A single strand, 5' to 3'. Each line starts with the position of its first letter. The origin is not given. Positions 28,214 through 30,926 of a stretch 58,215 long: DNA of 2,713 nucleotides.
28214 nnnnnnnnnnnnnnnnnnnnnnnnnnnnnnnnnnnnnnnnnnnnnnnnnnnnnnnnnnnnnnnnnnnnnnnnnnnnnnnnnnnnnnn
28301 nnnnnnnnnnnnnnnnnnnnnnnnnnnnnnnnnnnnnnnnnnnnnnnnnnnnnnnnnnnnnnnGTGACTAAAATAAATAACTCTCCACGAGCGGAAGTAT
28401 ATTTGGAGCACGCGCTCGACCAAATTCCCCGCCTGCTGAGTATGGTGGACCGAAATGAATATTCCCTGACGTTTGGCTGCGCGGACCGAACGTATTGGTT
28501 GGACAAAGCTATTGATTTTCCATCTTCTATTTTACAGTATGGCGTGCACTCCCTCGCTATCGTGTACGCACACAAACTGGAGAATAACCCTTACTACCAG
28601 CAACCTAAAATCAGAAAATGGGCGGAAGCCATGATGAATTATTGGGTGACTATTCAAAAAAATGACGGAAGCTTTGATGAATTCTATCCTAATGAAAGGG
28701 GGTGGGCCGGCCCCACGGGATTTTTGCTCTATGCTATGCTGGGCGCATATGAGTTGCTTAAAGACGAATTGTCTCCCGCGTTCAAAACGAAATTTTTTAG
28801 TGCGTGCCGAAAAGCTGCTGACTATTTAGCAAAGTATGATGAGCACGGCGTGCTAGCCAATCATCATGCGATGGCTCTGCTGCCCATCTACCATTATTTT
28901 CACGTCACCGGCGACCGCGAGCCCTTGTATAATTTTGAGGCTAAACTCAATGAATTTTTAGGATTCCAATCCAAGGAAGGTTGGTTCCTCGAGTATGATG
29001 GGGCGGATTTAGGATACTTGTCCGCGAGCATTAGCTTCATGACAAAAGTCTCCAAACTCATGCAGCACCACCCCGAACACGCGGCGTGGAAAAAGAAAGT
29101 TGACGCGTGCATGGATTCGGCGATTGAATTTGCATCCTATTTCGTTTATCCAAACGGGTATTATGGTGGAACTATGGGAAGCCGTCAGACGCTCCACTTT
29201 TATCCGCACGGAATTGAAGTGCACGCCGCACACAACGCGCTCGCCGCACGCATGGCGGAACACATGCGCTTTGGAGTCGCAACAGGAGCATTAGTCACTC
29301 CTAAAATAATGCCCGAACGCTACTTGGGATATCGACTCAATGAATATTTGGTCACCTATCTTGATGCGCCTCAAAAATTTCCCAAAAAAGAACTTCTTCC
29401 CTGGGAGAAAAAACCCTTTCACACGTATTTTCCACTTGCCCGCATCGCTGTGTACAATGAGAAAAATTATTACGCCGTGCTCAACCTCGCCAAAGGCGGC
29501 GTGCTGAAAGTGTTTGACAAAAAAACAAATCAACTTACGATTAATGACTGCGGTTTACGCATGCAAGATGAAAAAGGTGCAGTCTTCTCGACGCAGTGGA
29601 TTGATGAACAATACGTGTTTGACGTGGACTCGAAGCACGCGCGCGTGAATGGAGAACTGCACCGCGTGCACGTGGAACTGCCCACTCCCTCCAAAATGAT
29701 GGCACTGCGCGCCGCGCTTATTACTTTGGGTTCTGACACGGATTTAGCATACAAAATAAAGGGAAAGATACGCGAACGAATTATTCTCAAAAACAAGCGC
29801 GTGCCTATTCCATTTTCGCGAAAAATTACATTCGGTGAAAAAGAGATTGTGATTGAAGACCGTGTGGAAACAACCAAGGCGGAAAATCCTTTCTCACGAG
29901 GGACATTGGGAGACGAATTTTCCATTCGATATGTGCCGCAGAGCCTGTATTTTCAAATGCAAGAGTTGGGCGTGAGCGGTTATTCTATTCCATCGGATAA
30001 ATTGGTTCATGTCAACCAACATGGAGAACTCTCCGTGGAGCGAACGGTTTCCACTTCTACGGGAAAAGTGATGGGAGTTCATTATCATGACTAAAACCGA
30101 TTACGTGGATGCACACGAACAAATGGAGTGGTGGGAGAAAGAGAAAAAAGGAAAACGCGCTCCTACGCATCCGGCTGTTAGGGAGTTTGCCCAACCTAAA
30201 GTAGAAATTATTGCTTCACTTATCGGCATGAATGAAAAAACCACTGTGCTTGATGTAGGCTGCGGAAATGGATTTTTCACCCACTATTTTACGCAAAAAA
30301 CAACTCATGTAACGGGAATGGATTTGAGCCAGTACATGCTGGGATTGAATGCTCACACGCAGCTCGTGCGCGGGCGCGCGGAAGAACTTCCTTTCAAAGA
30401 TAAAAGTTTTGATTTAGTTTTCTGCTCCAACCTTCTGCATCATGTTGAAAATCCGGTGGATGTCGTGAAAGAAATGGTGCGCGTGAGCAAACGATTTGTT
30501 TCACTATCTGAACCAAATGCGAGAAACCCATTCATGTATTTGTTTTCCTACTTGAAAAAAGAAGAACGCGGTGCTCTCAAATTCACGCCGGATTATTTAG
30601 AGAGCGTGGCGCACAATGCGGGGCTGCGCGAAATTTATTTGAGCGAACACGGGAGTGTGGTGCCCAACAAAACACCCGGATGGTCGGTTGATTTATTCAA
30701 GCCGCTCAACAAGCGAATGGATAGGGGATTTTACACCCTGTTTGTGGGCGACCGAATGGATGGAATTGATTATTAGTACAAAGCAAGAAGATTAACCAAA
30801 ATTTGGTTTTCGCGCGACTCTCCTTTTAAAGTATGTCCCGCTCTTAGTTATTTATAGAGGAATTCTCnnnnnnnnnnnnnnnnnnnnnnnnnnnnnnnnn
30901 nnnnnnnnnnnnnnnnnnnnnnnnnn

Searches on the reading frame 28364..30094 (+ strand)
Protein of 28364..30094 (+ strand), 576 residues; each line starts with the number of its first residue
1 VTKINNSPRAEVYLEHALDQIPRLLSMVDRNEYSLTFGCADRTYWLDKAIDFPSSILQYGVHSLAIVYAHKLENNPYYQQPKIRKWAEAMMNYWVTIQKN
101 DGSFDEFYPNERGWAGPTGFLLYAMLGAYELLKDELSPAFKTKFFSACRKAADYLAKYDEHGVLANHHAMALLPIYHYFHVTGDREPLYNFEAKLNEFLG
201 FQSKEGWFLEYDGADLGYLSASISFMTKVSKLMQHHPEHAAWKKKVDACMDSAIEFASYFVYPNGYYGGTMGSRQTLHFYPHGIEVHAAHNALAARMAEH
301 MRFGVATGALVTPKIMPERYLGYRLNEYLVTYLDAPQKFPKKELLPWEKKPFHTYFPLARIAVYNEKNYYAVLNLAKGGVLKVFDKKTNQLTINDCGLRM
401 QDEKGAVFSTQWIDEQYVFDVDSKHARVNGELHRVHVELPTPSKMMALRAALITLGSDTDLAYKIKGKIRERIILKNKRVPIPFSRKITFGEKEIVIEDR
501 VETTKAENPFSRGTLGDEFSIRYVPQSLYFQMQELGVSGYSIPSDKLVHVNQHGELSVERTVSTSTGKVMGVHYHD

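Call 4: search_protein_families(library=pfam, proteins=[window:28364-30094:+])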
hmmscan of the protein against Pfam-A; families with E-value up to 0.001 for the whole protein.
window:28364-30094:+ (576 aa): 0 families

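Call 11: search_protein_families(library=pfam, proteins=[window:28364-30094:+], max_evalue=5)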
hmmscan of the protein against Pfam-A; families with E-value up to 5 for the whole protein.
window:28364-30094:+ (576 aa): 0 families

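Call 53: search_protein_representatives(protein=window:28364-30094:+)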
Query: 576 residues. Proteins with E-value up to 0.001 (for the whole library): 1678; up to 1e-10: 1248; up to 1e-30: 640. The best 150 are listed.
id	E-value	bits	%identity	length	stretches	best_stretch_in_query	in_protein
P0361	1.0e-168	578.9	66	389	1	11-387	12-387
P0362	2.9e-155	534.6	47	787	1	7-568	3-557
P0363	5.5e-151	520.4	49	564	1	11-551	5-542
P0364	9.2e-141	486.7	44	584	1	11-563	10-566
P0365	1.0e-135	470.0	43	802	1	12-566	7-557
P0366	5.8e-130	451.0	44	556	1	6-563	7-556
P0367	5.7e-119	414.7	41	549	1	11-563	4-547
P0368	1.1e-116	407.3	40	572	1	11-559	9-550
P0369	7.8e-114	397.8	40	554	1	21-569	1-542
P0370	1.3e-113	397.0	41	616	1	11-562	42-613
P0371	1.4e-111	390.3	37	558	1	5-562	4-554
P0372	4.0e-111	388.8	40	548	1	12-548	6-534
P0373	8.6e-111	387.7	39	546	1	10-540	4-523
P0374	1.8e-109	383.4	37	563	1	11-568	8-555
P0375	1.7e-108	380.2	37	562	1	12-548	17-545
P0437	3.4e-73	263.6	34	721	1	72-536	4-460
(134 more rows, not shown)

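Call 56: search_protein_families(library=pfam, alignment_id=A5, max_evalue=0.01)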
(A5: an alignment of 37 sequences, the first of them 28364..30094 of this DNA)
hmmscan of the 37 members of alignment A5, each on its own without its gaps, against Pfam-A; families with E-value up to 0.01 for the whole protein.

A. member 1, window:28364-30094:+ (576 aa): 0 families

B. families by the number of members that match (of 37 scanned): 16 families
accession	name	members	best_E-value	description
PF09492.16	Pec_lyase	12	1.5e-06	Pectic acid lyase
PF13489.12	Methyltransf_23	2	1.1e-21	Methyltransferase domain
PF08241.18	Methyltransf_11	2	4e-17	Methyltransferase domain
PF13649.12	Methyltransf_25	2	3.4e-13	Methyltransferase domain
PF13847.12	Methyltransf_31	2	6.5e-11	Methyltransferase domain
PF08242.18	Methyltransf_12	2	9.1e-11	Methyltransferase domain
PF07944.18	Beta-AFase-like_GH127_cat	2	0.00022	Beta-L-arabinofuranosidase, GH127 catalytic domain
PF07021.18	MetW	2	0.00025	Methionine biosynthesis protein MetW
PF19805.5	DUF6288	2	0.0025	Family of unknown function (DUF6288)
PF00891.24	Methyltransf_2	1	0.00021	O-methyltransferase domain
PF01209.24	Ubie_methyltran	1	0.0014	ubiE/COQ5 methyltransferase family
PF06662.19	C5-epim_C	1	0.0015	D-glucuronyl C5-epimerase C-terminus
PF05147.19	LANC_like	1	0.0031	Lanthionine synthetase C-like protein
PF07678.20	TED_complement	1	0.0054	A-macroglobulin TED domain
PF07470.19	Glyco_hydro_88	1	0.0066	Glycosyl Hydrolase Family 88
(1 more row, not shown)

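Call 57: search_solved_structures(query=A5, max_evalue=1)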
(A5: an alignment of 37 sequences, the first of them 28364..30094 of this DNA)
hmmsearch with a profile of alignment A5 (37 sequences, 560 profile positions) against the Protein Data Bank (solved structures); distinct sequences matched with E-value up to 1: 11.
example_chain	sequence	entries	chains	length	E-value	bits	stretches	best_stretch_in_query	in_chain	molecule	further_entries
1hzf_A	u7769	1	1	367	0.00023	22.9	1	106-168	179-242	COMPLEMENT FACTOR C4A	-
9u5z_E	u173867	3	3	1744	0.0019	19.9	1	89-168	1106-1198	Complement C4-B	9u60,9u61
5jtw_B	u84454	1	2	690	0.0033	19.1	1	106-168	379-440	Complement C4-A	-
6ysq_C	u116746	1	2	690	0.0033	19.1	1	106-168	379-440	Complement C4-A alpha chain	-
5jpm_B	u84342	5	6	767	0.004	18.8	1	106-168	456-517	Complement C4-A | Complement C4 alpha chain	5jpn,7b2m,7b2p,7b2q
9qj4_A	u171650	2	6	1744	0.012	17.2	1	106-168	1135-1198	Complement C4-A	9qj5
9qk2_A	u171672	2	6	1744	0.014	17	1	106-168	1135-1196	Complement C4-A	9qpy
1gsz_A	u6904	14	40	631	0.36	12.4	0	82-119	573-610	SQUALENE--HOPENE CYCLASE | SQUALENE-HOPENE CYCLASE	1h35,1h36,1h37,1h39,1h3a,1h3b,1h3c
3sqc_A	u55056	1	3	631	0.36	12.3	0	82-119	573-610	SQUALENE--HOPENE CYCLASE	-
2sqc_A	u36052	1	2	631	0.36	12.3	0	82-119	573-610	SQUALENE-HOPENE CYCLASE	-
1gxm_A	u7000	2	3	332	0.7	11.4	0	201-249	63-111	PECTATE LYASE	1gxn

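Call 61: predict_structure(alignment_id=A5)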
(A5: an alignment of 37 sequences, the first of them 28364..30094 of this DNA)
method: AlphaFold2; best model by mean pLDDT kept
length: 576 residues; sequences in the alignment: 37
mean_pLDDT: 94.2   pTM: 0.94
mean pLDDT of the five models: 94.2, 93.8, 93.7, 93.6, 93.4
residues with pLDDT >= 90: 505; 70-90: 59; 50-70: 9; < 50: 3
segments of 3 or more residues with pLDDT < 50: 1-3
pLDDT, mean of each block of 10 residues (from residue 1): 64 98 98 98 96 96 99 98 99 98 95 93 98 98 98 95 92 98 95 97 97 95 98 98 98 98 95 93 98 98 96 93 96 95 97 98 98 97 96 95 94 95 97 88 92 93 90 83 97 97 78 93 82 87 94 94 90 89
secondary structure, 60 per line:
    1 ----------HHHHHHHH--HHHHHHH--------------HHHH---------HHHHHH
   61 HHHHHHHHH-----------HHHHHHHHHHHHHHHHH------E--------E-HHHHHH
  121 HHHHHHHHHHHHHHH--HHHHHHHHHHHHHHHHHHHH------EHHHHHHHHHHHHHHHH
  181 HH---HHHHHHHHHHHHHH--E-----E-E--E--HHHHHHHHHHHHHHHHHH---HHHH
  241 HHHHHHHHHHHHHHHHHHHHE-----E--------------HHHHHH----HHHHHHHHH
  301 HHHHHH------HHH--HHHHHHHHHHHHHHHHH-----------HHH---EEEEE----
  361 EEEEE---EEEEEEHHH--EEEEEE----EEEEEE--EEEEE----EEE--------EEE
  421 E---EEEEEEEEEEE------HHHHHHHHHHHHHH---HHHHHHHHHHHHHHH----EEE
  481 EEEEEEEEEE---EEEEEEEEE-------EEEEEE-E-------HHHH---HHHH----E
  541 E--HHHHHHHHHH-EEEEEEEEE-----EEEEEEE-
elements in order: H11-18 H21-27 H42-45 H55-69 H81-97 H115-135 H138-157 H165-182 H186-199 H216-233 H237-260 H282-287 H292-306 H318-334 E352-356 E361-365 E369-374 E380-385 E390-395 E398-402 E407-409 E418-421 E425-435 H442-455 H459-473 E478-490 E494-502 E510-515 H525-528 H532-535 H544-553 E555-563 E569-575

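Call 64: fold_search(model_id=the predicted structure, library=pdb)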
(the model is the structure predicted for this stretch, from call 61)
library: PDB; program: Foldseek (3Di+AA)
matches with E <= 10: 975; with E <= 0.001: 80
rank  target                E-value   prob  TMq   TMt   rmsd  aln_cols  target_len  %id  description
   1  8r72_B                7.6e-09  1.00  0.47  0.45  10.0       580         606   10  Polysaccharide lyase BtPL33HA (BT4410) Y291A with HA dp4 collected at 1.33 A (released 2024-12-04)
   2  8r71_B                8.7e-09  1.00  0.47  0.46   9.7       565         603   10  Polysaccharide lyase BtPL33HA (BT4410) Y291A with HAdp4 collected at 1.22 A (released 2024-12-04)
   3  8r6z_A                9.6e-09  1.00  0.49  0.47  11.5       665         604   10  Polysaccharide lyase BtPL33HA (BT4410) Apo form 2 (released 2024-12-04)
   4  8r70_B                1.2e-08  1.00  0.46  0.44  10.4       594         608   11  Polysaccharide lyase BtPL33HA (BT4410) Y291A with HA dp4 (released 2024-12-04)
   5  1rwa                  1.3e-08  1.00  0.48  0.38   9.5       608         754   13  Crystal structure of Arthrobacter aurescens chondroitin AC lyase (released 2004-04-13)
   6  8r70_A                1.6e-08  1.00  0.47  0.44  10.0       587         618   10  Polysaccharide lyase BtPL33HA (BT4410) Y291A with HA dp4 (released 2024-12-04)
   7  8r73                  1.8e-08  1.00  0.48  0.46  12.0       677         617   10  Polysaccharide lyase BcPL33HA (BcellWH2_04512) Apo form (released 2024-12-04)
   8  6hzn_A                2.4e-08  1.00  0.55  0.44   9.6       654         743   11  Crystal structure of human dermatan sulfate epimerase 1 (released 2020-01-22)
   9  3a0o_B                2.4e-08  1.00  0.46  0.37   9.6       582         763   12  Crystal structure of alginate lyase from Agrobacterium tumefaciens C58 (released 2010-03-31)
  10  1rw9                  2.6e-08  1.00  0.52  0.41   7.3       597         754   12  Crystal structure of the Arthrobacter aurescens chondroitin AC lyase (released 2004-04-13)
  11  8r6z_B                3.5e-08  1.00  0.47  0.45   9.8       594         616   11  Polysaccharide lyase BtPL33HA (BT4410) Apo form 2 (released 2024-12-04)
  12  1x1h                  4.0e-08  1.00  0.52  0.41   7.3       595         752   11  Crystal Structure of Xanthan Lyase (N194A) (released 2005-07-19)
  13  8r72_A                4.4e-08  1.00  0.45  0.43  10.6       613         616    9  Polysaccharide lyase BtPL33HA (BT4410) Y291A with HA dp4 collected at 1.33 A (released 2024-12-04)
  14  8r71_A                6.9e-08  1.00  0.46  0.44   9.8       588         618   10  Polysaccharide lyase BtPL33HA (BT4410) Y291A with HAdp4 collected at 1.22 A (released 2024-12-04)
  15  3a0o_A                7.9e-08  1.00  0.44  0.35  11.7       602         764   11  Crystal structure of alginate lyase from Agrobacterium tumefaciens C58 (released 2010-03-31)
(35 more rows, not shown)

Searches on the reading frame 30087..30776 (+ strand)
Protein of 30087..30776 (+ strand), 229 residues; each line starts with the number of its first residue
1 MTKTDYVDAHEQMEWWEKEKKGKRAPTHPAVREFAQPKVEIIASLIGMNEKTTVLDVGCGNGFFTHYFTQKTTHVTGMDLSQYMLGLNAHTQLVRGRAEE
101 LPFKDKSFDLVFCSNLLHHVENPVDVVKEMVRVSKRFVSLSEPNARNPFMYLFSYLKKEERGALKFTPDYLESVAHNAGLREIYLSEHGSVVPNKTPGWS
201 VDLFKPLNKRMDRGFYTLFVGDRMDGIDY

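Call 4: search_protein_families(library=pfam, proteins=[window:30087-30776:+])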
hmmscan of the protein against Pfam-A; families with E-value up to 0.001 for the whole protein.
window:30087-30776:+ (229 aa): 11 families
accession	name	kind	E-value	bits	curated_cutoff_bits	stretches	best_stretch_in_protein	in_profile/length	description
PF08241.18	Methyltransf_11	-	1.9e-23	83.3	21.2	1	55-135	1-88/95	Methyltransferase domain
PF13649.12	Methyltransf_25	-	3.5e-19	69.7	27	1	54-135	1-94/97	Methyltransferase domain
PF13847.12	Methyltransf_31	-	1.5e-14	54.4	27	1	50-137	3-104/145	Methyltransferase domain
PF08242.18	Methyltransf_12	-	3.5e-14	53.8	30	1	55-133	1-91/98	Methyltransferase domain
PF13489.12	Methyltransf_23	-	7.8e-14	52.2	27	1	49-181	21-160/164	Methyltransferase domain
PF07021.18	MetW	-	1.8e-09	38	21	1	40-143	5-110/193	Methionine biosynthesis protein MetW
PF01209.24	Ubie_methyltran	-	1.1e-07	31.8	20.1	1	42-135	39-144/233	ubiE/COQ5 methyltransferase family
PF08003.17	Methyltransf_9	-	1.5e-06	27.9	23.8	1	50-130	115-205/315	Protein of unknown function (DUF1698)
PF05219.18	DREV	-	2.4e-05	24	26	1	49-133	93-177/265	DREV methyltransferase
PF05148.21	Methyltransf_8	-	0.00015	22.2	27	1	36-135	58-149/219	Hypothetical methyltransferase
PF01728.25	FtsJ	-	0.00056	20.3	24.1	1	49-105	20-82/181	FtsJ-like methyltransferase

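Call 8: search_protein_families(library=ncbifam, proteins=[window:30087-30776:+], max_evalue=0.001)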
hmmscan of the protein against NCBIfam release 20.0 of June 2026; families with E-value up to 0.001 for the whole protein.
window:30087-30776:+ (229 aa): 42 families (the best 25 are shown)
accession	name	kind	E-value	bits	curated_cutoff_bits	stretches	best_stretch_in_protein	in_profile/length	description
NF045667.1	MTase_DVU1556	equivalog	2e-17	63.4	155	1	43-134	15-111/213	DVU_1556 family methyltransferase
NF004452.0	PRK05785.1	equivalog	4.7e-17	62.2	207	1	48-157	48-163/228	hypothetical protein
TIGR02072.1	BioC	equivalog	1.9e-13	50.8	184.95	1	49-136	33-126/244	malonyl-ACP O-methyltransferase BioC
TIGR01934.1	MenG_MenH_UbiE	subfamily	5.2e-13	48.8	158.35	1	44-136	33-135/223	ubiquinone/menaquinone biosynthesis methyltransferase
NF007610.0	PRK10258.1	equivalog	3.5e-12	46.2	342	1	35-135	27-131/251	malonyl-ACP O-methyltransferase BioC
NF001241.0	PRK00216.1-2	equivalog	3.7e-12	46.4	327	1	44-140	45-145/231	demethylmenaquinone methyltransferase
TIGR02081.1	metW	equivalog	7.3e-12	45.2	189.5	1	40-144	5-111/194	methionine biosynthesis protein MetW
TIGR01983.1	UbiG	equivalog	3e-11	43.1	102.95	1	14-134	11-143/228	bifunctional 2-polyprenyl-6-hydroxyphenol methylase/3-demethylubiquinol 3-O-methyltransferase UbiG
NF001243.0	PRK00216.1-4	equivalog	1.4e-10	41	235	1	46-136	43-145/237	demethylmenaquinone methyltransferase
TIGR02752.1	MenG_heptapren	equivalog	3.2e-10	39.9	419.85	1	48-136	43-143/231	demethylmenaquinone methyltransferase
NF001244.0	PRK00216.1-5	equivalog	7.5e-10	38.5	216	1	47-136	45-147/236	bifunctional demethylmenaquinone methyltransferase/2-methoxy-6-polyprenyl-1,4-benzoquinol methylase UbiE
TIGR04345.1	ovoA_Cterm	equivalog_domain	2.1e-09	37.2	170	1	30-85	21-76/242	putative 4-mercaptohistidine N1-methyltransferase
NF011650.0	PRK15068.1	equivalog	2.4e-09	36.5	209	1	38-131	110-214/324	tRNA 5-methoxyuridine(34)/uridine 5-oxyacetic acid(34) synthase CmoB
TIGR00452.1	TIGR00452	equivalog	1.1e-08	34.3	275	1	44-131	111-208/316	tRNA 5-methoxyuridine(34)/uridine 5-oxyacetic acid(34) synthase CmoB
NF043040.1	corrin_prot_MT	hypoth_equivalog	2e-08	33.9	180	1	49-96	40-87/216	corrinoid protein-associated methyltransferase CpaM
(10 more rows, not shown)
